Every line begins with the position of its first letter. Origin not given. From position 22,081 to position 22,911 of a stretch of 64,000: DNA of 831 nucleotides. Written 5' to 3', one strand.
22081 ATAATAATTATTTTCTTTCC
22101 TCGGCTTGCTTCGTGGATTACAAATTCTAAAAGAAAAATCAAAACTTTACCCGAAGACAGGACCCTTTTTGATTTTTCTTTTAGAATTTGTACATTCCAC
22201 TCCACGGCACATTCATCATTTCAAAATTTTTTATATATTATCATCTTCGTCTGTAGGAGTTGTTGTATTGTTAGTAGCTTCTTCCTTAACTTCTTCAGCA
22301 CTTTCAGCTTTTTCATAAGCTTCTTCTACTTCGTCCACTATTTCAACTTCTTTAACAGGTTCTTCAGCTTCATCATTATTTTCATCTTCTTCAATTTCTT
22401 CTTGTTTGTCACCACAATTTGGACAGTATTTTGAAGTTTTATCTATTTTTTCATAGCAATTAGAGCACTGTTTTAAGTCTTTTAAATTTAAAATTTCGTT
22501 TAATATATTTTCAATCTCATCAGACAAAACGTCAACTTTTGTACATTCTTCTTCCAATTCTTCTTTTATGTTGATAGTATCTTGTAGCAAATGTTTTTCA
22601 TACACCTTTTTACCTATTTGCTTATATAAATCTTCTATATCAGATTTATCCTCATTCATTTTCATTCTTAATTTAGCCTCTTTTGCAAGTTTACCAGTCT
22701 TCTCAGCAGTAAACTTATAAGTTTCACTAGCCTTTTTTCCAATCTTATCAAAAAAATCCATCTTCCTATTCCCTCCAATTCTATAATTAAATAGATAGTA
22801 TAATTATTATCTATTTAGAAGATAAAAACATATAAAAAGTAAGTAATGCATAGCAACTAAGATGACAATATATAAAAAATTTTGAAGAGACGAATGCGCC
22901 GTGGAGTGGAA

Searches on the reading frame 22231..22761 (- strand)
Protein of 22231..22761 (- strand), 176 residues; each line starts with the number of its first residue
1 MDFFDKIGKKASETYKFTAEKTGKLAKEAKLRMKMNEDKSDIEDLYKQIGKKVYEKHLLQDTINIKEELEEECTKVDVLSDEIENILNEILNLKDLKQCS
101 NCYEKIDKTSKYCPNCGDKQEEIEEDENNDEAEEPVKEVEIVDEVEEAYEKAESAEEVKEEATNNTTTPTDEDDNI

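Call 28: search_protein_families(library=pfam, proteins=[window:22231-22761:-])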
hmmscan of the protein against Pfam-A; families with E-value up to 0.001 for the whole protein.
window:22231-22761:- (176 aa): 3 families
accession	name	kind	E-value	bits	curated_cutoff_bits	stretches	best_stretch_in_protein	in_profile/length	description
PF13240.11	Zn_Ribbon_1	-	1.9e-05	24.7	25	1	99-118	2-21/23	zinc-ribbon domain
PF17032.10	Zn_ribbon_15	-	7.1e-05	24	28.9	1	90-117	46-73/73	zinc-ribbon family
PF12773.13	DZR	-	0.00011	22.7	27.3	1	99-117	27-45/45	Double zinc ribbon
